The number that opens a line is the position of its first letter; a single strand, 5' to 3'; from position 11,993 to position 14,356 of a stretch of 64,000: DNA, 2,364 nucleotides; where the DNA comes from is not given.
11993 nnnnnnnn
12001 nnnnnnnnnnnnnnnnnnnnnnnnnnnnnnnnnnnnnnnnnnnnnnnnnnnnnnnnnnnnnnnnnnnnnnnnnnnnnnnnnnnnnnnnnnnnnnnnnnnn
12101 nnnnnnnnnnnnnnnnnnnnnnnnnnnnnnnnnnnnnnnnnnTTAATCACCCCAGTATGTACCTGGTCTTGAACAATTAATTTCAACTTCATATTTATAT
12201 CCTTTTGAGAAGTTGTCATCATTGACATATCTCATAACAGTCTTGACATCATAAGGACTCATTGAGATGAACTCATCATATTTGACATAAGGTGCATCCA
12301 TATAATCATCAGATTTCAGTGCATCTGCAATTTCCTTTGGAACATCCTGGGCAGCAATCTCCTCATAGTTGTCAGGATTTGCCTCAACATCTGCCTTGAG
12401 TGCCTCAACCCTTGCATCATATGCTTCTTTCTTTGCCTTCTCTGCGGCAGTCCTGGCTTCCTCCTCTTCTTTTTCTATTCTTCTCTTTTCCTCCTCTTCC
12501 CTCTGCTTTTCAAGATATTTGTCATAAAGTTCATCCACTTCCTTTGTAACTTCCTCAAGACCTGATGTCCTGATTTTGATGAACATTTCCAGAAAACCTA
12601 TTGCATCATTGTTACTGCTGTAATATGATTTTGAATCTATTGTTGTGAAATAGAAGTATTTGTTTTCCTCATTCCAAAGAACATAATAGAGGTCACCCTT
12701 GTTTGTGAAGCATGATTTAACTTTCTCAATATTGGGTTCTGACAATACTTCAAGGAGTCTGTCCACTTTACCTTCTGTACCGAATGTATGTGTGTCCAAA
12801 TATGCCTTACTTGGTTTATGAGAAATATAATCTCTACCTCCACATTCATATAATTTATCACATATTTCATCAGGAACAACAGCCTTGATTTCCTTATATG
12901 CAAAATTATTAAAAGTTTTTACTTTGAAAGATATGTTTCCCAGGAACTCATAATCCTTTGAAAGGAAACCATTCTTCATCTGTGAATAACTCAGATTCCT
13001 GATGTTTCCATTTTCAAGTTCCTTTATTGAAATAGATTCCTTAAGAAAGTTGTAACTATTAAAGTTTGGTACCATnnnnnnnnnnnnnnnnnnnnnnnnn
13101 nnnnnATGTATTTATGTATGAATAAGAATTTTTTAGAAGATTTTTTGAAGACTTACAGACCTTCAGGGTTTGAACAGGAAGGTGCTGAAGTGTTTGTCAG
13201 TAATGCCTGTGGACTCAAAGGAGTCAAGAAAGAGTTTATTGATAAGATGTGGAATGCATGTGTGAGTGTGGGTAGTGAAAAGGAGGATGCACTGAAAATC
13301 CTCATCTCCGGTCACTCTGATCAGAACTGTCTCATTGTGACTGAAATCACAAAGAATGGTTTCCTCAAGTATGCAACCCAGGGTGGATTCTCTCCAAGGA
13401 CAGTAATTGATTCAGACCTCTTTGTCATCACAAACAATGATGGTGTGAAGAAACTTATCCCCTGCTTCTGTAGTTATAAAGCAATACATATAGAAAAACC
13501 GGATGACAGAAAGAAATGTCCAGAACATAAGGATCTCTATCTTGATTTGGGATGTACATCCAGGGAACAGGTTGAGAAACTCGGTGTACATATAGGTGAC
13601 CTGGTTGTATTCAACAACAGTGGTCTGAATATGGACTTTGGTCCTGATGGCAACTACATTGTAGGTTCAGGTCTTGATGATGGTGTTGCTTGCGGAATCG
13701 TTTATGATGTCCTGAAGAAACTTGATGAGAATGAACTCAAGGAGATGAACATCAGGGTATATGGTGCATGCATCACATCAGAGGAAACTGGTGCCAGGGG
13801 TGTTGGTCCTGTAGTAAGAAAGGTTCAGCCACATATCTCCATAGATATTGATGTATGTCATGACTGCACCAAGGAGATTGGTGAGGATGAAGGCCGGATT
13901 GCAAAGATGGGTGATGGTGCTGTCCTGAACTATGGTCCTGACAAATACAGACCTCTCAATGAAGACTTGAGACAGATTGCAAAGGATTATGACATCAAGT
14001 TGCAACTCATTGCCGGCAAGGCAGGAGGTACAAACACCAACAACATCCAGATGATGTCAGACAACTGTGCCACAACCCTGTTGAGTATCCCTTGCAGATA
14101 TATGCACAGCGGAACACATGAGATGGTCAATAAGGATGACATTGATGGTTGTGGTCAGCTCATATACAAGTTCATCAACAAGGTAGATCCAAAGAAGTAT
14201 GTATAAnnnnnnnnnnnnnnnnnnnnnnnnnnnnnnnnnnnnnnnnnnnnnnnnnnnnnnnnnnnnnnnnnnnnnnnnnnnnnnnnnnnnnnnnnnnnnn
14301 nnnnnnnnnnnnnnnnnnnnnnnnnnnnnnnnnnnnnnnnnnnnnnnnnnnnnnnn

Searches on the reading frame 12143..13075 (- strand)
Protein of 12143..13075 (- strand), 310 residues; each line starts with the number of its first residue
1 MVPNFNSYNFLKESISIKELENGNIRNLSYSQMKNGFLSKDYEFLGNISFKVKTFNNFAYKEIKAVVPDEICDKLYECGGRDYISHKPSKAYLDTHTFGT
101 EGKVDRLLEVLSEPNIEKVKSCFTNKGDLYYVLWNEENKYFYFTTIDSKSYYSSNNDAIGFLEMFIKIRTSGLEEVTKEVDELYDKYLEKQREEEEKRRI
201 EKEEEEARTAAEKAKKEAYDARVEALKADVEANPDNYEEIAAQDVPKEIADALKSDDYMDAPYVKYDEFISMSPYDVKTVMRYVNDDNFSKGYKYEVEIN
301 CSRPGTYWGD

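Call 8: search_protein_families(library=phrogs, proteins=[window:12143-13075:-], max_evalue=0.01)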
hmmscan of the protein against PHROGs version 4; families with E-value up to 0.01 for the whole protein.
window:12143-13075:- (310 aa): 1 family
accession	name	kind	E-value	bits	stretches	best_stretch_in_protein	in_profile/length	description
phrog_10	-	head and packaging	9.1e-05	22.6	1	46-261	117-341/752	major head protein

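Call 24: search_protein_families(library=pfam, proteins=[window:12143-13075:-], max_evalue=0.001)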
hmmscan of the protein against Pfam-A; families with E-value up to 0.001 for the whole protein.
window:12143-13075:- (310 aa): 0 families

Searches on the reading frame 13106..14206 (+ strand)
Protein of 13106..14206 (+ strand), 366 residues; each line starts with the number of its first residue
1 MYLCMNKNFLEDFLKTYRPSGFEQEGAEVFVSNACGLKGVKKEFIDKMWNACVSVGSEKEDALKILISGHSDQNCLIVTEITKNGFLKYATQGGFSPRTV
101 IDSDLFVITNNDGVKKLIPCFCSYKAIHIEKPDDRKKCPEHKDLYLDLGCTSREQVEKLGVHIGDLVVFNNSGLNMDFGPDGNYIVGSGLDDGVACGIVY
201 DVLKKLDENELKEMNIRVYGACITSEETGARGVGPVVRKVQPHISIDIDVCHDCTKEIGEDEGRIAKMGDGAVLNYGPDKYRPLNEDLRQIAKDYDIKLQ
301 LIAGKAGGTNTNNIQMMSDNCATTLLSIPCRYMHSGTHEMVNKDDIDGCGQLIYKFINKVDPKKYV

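Call 24: search_protein_families(library=pfam, proteins=[window:13106-14206:+], max_evalue=0.001)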
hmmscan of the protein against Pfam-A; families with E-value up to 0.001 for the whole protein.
window:13106-14206:+ (366 aa): 1 family
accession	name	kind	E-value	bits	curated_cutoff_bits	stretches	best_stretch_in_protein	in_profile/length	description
PF05343.19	Peptidase_M42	-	7.2e-54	183.3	23.2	1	57-352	8-292/292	M42 glutamyl aminopeptidase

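Call 25: search_protein_families(library=phrogs, proteins=[window:13106-14206:+], max_evalue=0.001)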
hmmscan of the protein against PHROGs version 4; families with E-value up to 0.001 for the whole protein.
window:13106-14206:+ (366 aa): 0 families
